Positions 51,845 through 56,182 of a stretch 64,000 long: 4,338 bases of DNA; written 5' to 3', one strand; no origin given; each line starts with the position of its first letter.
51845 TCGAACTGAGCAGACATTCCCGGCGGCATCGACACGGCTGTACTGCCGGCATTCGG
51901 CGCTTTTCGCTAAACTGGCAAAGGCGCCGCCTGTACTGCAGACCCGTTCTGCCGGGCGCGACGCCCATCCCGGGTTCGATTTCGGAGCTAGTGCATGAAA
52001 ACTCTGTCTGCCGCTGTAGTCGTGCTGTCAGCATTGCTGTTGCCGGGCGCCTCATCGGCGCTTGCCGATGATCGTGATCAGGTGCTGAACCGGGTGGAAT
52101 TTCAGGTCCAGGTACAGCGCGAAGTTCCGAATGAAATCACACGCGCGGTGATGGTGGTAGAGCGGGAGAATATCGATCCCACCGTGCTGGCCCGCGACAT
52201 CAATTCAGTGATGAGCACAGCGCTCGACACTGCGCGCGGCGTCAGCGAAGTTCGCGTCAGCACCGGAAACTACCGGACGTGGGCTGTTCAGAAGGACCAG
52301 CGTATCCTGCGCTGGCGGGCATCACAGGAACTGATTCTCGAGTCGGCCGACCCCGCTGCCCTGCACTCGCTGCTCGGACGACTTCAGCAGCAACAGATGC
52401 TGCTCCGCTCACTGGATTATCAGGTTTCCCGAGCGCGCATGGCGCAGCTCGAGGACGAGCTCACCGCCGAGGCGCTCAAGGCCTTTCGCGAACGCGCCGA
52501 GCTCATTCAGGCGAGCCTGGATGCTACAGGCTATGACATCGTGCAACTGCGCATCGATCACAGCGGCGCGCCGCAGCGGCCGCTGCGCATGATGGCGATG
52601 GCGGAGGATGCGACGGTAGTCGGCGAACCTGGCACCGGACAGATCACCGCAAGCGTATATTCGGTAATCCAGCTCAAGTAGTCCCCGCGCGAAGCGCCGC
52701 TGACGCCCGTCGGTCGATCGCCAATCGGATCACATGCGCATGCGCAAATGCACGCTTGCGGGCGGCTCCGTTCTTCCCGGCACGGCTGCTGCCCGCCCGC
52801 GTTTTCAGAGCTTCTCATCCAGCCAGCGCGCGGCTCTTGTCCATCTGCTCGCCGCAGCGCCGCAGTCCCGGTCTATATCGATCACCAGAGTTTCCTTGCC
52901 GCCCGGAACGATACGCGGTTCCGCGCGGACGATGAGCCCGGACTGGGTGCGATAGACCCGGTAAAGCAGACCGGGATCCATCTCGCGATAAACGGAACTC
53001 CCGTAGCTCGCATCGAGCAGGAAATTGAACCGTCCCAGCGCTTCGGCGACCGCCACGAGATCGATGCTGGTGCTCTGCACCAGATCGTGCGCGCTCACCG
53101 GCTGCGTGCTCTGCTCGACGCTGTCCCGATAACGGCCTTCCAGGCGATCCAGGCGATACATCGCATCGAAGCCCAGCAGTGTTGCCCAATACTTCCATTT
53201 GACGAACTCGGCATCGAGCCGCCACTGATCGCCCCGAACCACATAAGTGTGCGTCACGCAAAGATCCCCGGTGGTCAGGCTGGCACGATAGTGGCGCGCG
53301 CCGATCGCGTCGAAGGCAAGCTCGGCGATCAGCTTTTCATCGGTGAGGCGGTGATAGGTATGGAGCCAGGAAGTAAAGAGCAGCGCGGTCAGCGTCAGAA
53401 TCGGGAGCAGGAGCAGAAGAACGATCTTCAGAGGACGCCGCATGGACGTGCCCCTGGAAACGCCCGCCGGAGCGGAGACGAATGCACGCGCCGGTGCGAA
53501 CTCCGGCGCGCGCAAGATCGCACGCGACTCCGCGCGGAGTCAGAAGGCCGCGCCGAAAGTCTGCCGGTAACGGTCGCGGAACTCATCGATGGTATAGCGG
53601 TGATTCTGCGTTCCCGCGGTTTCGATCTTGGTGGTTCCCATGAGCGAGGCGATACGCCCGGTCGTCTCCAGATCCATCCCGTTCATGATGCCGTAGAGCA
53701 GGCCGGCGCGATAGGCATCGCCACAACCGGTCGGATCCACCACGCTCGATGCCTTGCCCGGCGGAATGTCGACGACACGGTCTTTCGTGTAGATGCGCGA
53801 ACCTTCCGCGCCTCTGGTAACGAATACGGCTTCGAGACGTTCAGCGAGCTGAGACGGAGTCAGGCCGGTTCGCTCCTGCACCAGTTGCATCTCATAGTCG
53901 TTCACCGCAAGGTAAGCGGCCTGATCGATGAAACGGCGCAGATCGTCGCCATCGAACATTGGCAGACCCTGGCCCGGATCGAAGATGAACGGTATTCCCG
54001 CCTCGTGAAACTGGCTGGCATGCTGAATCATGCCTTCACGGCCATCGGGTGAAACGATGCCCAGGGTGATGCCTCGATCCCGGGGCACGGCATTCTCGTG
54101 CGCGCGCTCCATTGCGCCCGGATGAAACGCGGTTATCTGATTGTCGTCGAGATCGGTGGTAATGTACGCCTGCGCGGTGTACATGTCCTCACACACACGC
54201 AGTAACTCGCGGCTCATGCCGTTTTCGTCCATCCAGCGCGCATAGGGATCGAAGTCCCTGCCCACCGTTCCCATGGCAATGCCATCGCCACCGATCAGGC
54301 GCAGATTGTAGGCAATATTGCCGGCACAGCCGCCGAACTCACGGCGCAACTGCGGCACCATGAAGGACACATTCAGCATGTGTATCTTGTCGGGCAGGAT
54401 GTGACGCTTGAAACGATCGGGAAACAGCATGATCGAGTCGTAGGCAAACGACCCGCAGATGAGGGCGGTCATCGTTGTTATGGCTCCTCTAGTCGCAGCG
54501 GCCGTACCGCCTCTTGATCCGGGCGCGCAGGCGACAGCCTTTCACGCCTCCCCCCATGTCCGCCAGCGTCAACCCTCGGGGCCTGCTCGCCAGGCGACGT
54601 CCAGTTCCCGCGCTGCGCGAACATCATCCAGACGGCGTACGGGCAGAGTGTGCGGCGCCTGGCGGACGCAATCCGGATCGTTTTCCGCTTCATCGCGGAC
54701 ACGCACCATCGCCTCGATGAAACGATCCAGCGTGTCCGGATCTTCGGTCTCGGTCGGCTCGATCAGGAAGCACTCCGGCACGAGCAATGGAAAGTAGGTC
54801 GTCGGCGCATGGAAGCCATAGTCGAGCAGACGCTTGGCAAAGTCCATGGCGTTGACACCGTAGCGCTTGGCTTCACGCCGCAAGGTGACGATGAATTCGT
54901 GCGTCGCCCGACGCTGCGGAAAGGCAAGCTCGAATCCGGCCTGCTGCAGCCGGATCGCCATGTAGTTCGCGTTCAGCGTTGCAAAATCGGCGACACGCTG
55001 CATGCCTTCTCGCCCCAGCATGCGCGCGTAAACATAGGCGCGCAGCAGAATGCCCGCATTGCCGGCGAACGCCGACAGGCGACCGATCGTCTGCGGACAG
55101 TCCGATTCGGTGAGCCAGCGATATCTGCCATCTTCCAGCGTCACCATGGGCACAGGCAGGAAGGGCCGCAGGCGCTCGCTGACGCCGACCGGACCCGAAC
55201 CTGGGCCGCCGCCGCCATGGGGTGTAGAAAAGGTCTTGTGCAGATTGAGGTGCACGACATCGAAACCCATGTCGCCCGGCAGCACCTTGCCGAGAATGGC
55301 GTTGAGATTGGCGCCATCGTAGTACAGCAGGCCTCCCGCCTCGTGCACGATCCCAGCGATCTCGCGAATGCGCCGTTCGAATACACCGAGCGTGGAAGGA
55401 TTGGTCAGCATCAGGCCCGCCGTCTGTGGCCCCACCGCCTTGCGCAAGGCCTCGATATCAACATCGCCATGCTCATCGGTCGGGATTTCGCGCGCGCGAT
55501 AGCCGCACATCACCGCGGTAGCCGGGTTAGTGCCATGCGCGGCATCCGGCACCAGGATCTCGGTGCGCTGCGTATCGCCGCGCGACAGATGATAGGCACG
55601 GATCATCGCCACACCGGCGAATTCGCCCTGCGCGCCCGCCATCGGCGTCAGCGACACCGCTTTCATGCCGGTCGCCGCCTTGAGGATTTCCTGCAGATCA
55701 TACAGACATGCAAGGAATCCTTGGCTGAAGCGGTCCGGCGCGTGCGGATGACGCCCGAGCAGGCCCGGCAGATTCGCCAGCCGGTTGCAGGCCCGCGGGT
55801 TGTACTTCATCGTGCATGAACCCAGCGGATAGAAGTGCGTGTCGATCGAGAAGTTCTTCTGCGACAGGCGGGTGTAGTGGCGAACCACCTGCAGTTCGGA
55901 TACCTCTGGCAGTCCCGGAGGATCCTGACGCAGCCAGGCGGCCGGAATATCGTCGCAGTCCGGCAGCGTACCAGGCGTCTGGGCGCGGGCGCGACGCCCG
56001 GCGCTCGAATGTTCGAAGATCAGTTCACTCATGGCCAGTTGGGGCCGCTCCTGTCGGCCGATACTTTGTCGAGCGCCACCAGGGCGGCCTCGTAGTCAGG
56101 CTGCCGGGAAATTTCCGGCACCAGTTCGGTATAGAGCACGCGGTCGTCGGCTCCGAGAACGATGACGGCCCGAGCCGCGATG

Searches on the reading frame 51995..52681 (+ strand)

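Call 22: search_protein_families(library=pfam, proteins=[window:51995-52681:+], max_evalue=0.00001)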
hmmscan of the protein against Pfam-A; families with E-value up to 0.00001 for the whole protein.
window:51995-52681:+ (228 aa): 1 family
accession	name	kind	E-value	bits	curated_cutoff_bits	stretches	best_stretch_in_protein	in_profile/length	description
PF04402.19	SIMPL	-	4e-22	79.9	25.2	1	38-222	5-202/205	Protein of unknown function (DUF541)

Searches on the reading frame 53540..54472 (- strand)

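Call 23: search_protein_families(library=pfam, proteins=[window:53540-54472:-], max_evalue=0.00001)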
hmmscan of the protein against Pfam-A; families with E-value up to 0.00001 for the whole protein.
window:53540-54472:- (310 aa): 1 family
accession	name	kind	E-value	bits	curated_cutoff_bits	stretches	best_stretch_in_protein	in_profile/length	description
PF00294.29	PfkB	-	1.1e-32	114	25.8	1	34-290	24-297/302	pfkB family carbohydrate kinase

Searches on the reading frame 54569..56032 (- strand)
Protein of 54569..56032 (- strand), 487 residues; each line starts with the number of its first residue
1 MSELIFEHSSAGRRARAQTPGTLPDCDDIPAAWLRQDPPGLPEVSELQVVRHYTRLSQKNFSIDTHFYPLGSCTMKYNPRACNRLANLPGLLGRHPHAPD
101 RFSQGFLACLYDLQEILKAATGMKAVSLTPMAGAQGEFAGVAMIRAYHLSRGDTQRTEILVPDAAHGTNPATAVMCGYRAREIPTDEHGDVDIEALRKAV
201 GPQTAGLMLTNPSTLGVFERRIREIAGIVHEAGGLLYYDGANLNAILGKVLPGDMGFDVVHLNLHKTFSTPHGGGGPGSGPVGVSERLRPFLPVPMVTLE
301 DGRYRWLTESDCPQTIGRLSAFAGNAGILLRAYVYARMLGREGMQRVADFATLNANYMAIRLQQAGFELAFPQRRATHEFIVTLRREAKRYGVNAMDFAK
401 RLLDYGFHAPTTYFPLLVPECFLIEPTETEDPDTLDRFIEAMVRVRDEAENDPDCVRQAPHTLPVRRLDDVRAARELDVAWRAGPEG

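Call 23: search_protein_families(library=pfam, proteins=[window:54569-56032:-], max_evalue=0.00001)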
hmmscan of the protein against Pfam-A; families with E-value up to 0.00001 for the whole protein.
window:54569-56032:- (487 aa): 3 families
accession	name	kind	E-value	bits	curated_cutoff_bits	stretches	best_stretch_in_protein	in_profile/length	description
PF21478.3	GcvP2_C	-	2.3e-29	102.2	27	1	349-451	3-104/122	Glycine dehydrogenase, C-terminal domain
PF02347.22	GDC-P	-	3.4e-08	33.2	26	1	44-372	47-370/429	Glycine cleavage system P-protein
PF00266.25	Aminotran_5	-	3.5e-06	26.7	21.5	1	154-273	86-207/371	Aminotransferase class-V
